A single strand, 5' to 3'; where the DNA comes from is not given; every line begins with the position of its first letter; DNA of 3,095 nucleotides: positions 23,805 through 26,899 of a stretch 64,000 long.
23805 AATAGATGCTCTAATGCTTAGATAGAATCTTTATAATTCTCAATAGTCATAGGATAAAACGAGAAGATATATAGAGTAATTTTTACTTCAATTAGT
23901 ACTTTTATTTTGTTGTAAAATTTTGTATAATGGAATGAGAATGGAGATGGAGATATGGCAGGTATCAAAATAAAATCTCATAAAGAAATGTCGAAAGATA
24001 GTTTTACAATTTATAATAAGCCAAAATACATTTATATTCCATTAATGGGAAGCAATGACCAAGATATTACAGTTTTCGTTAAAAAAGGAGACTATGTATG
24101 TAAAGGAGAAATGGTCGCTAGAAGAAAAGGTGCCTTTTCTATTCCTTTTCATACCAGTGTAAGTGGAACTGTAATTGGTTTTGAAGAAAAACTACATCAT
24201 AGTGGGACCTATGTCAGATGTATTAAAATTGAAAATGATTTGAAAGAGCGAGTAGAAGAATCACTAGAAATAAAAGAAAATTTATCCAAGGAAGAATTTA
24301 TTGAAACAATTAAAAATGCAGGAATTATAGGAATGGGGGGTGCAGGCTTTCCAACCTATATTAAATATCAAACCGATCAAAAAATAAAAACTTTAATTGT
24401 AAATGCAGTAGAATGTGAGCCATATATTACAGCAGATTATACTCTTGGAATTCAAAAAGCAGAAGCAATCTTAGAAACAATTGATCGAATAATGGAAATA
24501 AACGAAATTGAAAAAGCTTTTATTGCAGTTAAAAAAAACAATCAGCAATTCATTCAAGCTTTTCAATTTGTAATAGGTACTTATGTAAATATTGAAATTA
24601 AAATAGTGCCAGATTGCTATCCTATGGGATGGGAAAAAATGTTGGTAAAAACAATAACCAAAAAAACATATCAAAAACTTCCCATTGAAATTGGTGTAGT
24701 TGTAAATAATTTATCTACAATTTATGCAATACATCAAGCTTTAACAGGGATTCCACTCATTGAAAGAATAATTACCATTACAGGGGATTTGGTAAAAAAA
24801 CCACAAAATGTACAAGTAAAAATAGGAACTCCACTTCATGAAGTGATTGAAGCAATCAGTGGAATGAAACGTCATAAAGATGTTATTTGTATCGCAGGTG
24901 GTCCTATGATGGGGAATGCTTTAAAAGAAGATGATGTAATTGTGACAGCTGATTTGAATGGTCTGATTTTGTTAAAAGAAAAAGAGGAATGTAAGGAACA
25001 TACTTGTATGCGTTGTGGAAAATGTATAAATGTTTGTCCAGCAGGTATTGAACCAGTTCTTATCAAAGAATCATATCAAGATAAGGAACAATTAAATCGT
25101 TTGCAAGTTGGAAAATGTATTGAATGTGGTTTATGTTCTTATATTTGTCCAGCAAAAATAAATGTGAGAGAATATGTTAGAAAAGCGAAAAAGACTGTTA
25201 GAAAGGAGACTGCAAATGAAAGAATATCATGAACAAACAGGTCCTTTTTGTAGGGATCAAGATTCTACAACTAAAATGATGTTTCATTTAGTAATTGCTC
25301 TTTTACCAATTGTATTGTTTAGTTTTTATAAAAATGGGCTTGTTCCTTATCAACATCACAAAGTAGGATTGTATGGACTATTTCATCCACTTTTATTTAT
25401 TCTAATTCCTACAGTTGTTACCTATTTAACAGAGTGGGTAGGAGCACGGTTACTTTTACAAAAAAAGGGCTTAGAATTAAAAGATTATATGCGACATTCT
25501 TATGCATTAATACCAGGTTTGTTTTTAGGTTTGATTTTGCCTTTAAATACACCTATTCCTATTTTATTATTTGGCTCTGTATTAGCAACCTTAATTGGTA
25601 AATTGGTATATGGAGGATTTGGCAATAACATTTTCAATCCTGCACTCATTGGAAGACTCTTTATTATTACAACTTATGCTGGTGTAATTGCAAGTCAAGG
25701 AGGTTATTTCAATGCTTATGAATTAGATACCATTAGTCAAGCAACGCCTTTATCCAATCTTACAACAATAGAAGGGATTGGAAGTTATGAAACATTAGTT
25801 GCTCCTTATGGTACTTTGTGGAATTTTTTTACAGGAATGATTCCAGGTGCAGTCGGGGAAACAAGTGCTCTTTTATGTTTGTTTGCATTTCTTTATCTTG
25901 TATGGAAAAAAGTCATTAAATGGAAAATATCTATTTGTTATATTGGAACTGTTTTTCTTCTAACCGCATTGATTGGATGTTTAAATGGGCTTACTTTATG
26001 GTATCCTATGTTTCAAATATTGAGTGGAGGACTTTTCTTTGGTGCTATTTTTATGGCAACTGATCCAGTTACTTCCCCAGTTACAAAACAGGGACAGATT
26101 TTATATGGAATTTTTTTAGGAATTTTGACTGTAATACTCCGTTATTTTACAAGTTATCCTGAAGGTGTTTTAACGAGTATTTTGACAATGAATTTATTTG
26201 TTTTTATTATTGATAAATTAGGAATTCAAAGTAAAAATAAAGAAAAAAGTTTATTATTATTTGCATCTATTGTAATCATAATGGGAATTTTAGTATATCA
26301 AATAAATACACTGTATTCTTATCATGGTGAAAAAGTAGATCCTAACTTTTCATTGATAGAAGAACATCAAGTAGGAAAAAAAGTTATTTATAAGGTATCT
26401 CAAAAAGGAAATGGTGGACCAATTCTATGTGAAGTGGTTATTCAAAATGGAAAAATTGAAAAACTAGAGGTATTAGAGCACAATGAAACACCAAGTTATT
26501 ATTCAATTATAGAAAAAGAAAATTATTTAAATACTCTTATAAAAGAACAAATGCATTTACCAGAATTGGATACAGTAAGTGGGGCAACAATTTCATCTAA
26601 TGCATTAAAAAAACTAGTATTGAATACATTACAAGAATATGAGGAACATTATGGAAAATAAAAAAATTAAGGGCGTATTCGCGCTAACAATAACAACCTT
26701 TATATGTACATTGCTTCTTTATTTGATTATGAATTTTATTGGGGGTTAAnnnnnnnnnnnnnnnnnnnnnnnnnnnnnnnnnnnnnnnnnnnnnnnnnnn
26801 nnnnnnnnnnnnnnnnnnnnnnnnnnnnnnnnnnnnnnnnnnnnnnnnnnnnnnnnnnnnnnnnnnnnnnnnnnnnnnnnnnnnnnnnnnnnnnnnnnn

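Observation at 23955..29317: Non-canonical Rnf operon: rnfC, fused rnfD-rnfG, inserted unknown ORF, rnfE, rnfA, then only a stump of rnfB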

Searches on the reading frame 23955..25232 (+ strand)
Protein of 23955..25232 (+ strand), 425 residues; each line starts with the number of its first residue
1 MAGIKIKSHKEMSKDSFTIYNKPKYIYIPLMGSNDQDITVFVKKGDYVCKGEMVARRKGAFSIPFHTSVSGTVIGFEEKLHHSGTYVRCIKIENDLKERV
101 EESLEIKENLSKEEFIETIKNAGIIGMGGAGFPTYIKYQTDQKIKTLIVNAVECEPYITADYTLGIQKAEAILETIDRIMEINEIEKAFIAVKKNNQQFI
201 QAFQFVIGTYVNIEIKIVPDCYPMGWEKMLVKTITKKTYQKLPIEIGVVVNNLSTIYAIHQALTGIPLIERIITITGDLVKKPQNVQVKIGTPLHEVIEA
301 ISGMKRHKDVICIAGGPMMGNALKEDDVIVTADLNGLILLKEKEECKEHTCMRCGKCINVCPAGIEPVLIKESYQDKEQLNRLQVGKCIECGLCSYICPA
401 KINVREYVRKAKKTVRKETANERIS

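Call 3: search_protein_families(library=pfam, proteins=[window:23955-25232:+], max_evalue=0.1)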
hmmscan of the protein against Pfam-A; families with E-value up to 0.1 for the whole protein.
window:23955-25232:+ (425 aa): 20 families
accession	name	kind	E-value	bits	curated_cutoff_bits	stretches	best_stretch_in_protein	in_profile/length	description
PF01512.22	Complex1_51K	-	1.9e-38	132.2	31.2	1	119-260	1-149/150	Nuo51 FMN-binding domain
PF13375.12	RnfC_N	-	5.4e-17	62.1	25.6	1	3-96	6-100/101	RnfC Barrel sandwich hybrid domain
PF10531.15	SLBB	-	3.7e-09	36.7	27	1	272-320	1-53/55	SLBB domain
PF12838.12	Fer4_7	-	8.5e-08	33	27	3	350-402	1-52/52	4Fe-4S dicluster domain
PF13237.11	Fer4_10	-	1.2e-07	32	25.5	1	348-399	6-53/53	4Fe-4S dicluster domain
PF13534.11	Fer4_17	-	5.8e-07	30.4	22.2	2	381-403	39-61/61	4Fe-4S dicluster domain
PF13746.11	Fer4_18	-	1.5e-06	28.8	27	2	373-406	46-79/114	4Fe-4S dicluster domain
PF00037.32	Fer4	-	2.4e-06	27.5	21.1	2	350-364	7-21/24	4Fe-4S binding domain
PF13187.11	Fer4_9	-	4.6e-06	27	27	3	351-401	2-50/52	4Fe-4S dicluster domain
PF14697.11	Fer4_21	-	6e-06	26.7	35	1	347-400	4-53/59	4Fe-4S dicluster domain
PF12797.12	Fer4_2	-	6.5e-06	26.2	24.5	2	386-400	8-22/22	4Fe-4S binding domain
PF12800.12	Fer4_4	-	1.5e-05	25.3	24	1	350-364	3-17/17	4Fe-4S binding domain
PF13183.11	Fer4_8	-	1.8e-05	25.6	27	2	350-402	4-68/68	4Fe-4S dicluster domain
PF12798.12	Fer4_3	-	9.2e-05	23.4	27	1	351-365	1-15/15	4Fe-4S binding domain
PF12837.12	Fer4_6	-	0.0002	21.6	25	1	349-364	7-22/24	4Fe-4S binding domain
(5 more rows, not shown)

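Call 4: search_protein_families(library=ncbifam, proteins=[window:23955-25232:+], max_evalue=0.1)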
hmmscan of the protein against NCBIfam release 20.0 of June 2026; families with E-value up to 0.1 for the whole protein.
window:23955-25232:+ (425 aa): 72 families (the best 25 are shown)
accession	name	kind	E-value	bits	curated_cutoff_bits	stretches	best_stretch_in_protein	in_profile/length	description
TIGR01945.1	rnfC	subfamily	4.6e-113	378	245.95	1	3-417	7-433/435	RnfABCDGE type electron transport complex subunit C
NF003454.1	PRK05035.1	equivalog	5.4e-105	352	345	1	3-422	9-442/556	electron transport complex subunit RsxC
NF041837.1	rnfC_Methano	equivalog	1.2e-51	175.9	650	2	239-419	247-430/438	Rnf electron transport complex subunit RnfC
TIGR04481.1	PR_assoc_PrdC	equivalog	1.6e-49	168.9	490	1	39-344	14-309/425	proline reductase-associated electron transfer protein PrdC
NF003761.0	PRK05352.1-4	equivalog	1.8e-23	83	450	2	22-330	28-319/449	Na(+)-translocating NADH-quinone reductase subunit A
TIGR01936.1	nqrA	equivalog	6.1e-14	51.7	321.05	1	37-344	40-329/446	NADH:ubiquinone reductase (Na(+)-transporting) subunit A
TIGR01959.1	nuoF_fam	equivalog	4.5e-13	48.4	558.65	2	106-196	29-123/410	NADH-quinone oxidoreductase subunit NuoF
NF003759.0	PRK05352.1-2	equivalog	1.2e-08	34.2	505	1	39-343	42-330/447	Na(+)-translocating NADH-quinone reductase subunit A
TIGR01971.1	NuoI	subfamily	5.6e-08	32.4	113.05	1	326-402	21-97/121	NADH-quinone oxidoreductase, chain I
NF010120.0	PRK13596.1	equivalog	6.9e-08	31.4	389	1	110-194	38-127/433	NADH-quinone oxidoreductase subunit NuoF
NF040864.1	HgcB_ferredoxin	equivalog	4.9e-07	29.5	99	1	346-416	11-75/93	mercury methylation ferredoxin HgcB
NF006076.0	PRK08222.1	equivalog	6.6e-07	29.3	270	1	341-401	30-88/181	hydrogenase 4 subunit H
NF004914.0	PRK06273.1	equivalog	8e-07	29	163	1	341-400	43-107/167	ferredoxin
NF009053.0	PRK12387.1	subfamily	1.4e-06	28.1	204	1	343-401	32-88/180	formate hydrogenlyase complex iron-sulfur subunit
NF042909.1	FMH_DH_FwdF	exception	3e-06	26.6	375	1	340-403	90-156/336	tungsten-dependent formylmethanofuran dehydrogenase subunit FwdF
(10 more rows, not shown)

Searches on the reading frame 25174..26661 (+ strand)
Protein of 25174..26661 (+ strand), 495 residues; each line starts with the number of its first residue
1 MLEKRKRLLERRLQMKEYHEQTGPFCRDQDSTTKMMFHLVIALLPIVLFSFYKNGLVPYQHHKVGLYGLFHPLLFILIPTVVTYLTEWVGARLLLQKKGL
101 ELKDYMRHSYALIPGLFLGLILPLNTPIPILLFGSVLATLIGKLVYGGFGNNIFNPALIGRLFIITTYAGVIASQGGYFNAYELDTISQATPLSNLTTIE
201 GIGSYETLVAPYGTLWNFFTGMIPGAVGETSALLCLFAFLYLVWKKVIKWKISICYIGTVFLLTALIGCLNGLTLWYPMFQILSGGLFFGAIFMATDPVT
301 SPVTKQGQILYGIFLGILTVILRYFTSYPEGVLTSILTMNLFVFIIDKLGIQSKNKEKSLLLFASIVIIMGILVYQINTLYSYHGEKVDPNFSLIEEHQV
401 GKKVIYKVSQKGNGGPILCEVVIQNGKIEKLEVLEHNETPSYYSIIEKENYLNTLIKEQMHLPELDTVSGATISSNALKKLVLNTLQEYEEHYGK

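Call 3: search_protein_families(library=pfam, proteins=[window:25174-26661:+], max_evalue=0.1)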
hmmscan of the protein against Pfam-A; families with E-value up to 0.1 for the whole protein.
window:25174-26661:+ (495 aa): 3 families
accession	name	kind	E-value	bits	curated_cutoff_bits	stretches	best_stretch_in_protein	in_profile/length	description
PF03116.20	NQR2_RnfD_RnfE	-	3.9e-80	269.8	27.7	1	21-351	3-291/296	NQR2, RnfD, RnfE family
PF04205.19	FMN_bind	-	1.3e-13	51.8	22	1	412-487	1-77/77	FMN-binding domain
PF23488.1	YKL065W-A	-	0.085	13.4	27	0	29-55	31-57/73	YKL065W-A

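Call 4: search_protein_families(library=ncbifam, proteins=[window:25174-26661:+], max_evalue=0.1)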
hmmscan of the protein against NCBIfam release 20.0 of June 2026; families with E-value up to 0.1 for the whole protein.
window:25174-26661:+ (495 aa): 9 families
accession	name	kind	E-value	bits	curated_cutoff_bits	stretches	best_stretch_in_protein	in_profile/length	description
TIGR01946.1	rnfD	subfamily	3.8e-63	213.8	207.05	1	24-348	2-318/327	RnfABCDGE type electron transport complex subunit D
NF003756.0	PRK05349.1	equivalog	3.1e-53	181.1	414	2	112-357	152-399/406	NADH:ubiquinone reductase (Na(+)-transporting) subunit B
TIGR01937.1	nqrB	equivalog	3.8e-47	161.1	349.9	1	112-356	152-411/413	NADH:ubiquinone reductase (Na(+)-transporting) subunit B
NF002011.0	PRK00816.1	equivalog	1.1e-42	146.4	415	2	183-348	179-340/352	electron transport complex subunit RsxD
NF041838.1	rnfD_Methano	equivalog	7.7e-36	123.9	400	2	225-348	158-278/285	Rnf electron transport complex subunit RnfD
NF002181.0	PRK01024.1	equivalog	1.4e-32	113.1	792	2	215-356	346-500/503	Na(+)-transporting NADH-quinone reductase subunit B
TIGR01947.1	rnfG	subfamily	4.1e-06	27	102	1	395-489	75-185/187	RnfABCDGE type electron transport complex subunit G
NF041840.1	rnfG_Methano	equivalog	0.00055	19.6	230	1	409-480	95-175/189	Rnf electron transport complex subunit RnfG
NF045876.1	RnfG_DVU2794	exception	0.00084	18.9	205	1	402-490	83-180/190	RnfABCDGE type electron transport complex subunit G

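Call 78: list_cluster_members(proteins=[P0001, window:25216-26661:+, P0121, window:26639-26746:+, window:28485-28595:+, window:23955-25232:+])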
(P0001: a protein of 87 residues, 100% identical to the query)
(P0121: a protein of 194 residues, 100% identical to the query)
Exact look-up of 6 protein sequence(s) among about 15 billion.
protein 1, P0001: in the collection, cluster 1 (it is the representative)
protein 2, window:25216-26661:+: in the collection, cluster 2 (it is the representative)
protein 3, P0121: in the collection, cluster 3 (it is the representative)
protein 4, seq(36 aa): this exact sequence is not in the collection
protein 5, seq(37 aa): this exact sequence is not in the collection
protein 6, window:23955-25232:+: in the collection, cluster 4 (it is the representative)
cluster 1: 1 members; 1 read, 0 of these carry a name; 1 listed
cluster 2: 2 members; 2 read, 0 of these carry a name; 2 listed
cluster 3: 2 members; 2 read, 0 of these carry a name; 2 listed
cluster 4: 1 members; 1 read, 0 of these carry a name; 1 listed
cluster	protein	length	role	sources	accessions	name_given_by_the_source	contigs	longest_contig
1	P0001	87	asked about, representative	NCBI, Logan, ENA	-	-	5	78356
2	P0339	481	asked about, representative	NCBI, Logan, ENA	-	-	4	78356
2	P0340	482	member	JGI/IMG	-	-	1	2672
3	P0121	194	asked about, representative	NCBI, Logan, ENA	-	-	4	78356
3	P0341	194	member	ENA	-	-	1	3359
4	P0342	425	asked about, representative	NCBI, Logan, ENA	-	-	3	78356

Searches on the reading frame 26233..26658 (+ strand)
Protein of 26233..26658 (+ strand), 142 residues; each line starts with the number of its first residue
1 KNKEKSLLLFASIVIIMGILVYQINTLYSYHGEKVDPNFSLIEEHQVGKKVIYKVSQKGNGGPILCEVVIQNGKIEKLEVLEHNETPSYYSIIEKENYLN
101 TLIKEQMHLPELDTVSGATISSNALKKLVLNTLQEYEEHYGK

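Call 33: search_protein_families(library=ncbifam, proteins=[window:26233-26658:+], max_evalue=0.01)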
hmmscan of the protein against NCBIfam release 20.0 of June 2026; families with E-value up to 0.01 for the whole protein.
seq(142 aa): 3 families
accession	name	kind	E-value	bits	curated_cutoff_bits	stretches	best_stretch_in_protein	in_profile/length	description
TIGR01947.1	rnfG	subfamily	1.3e-07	31.9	102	1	41-136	74-185/187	RnfABCDGE type electron transport complex subunit G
NF041840.1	rnfG_Methano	equivalog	5.4e-05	22.9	230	1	56-128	95-176/189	Rnf electron transport complex subunit RnfG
NF045876.1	RnfG_DVU2794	exception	6.7e-05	22.5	205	1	49-137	83-180/190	RnfABCDGE type electron transport complex subunit G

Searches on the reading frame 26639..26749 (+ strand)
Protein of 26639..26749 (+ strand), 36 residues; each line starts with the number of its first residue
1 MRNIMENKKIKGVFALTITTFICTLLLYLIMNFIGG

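Call 3: search_protein_families(library=pfam, proteins=[window:26639-26749:+], max_evalue=0.1)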
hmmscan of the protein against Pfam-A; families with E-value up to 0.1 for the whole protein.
window:26639-26749:+ (36 aa): 0 families

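Call 4: search_protein_families(library=ncbifam, proteins=[window:26639-26749:+], max_evalue=0.1)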
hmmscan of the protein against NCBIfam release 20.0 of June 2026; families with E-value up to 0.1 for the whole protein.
window:26639-26749:+ (36 aa): 1 family
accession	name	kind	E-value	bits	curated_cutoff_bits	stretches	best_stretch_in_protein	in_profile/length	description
TIGR00504.1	pyro_pdase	equivalog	0.082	12.9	201.75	1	3-34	121-152/213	pyroglutamyl-peptidase I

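Call 37: search_solved_structures(query=A2, max_evalue=10, show_alignments=4)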
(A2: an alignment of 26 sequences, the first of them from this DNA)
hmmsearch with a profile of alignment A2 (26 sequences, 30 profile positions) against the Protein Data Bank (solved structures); distinct sequences matched with E-value up to 10: 2.
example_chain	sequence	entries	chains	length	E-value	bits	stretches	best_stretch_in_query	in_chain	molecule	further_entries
3h90_A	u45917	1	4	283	1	11.9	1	12-23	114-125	Ferrous-iron efflux pump fieF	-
2qfi_A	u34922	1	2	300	1.1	11.8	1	12-23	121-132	Ferrous-iron efflux pump fieF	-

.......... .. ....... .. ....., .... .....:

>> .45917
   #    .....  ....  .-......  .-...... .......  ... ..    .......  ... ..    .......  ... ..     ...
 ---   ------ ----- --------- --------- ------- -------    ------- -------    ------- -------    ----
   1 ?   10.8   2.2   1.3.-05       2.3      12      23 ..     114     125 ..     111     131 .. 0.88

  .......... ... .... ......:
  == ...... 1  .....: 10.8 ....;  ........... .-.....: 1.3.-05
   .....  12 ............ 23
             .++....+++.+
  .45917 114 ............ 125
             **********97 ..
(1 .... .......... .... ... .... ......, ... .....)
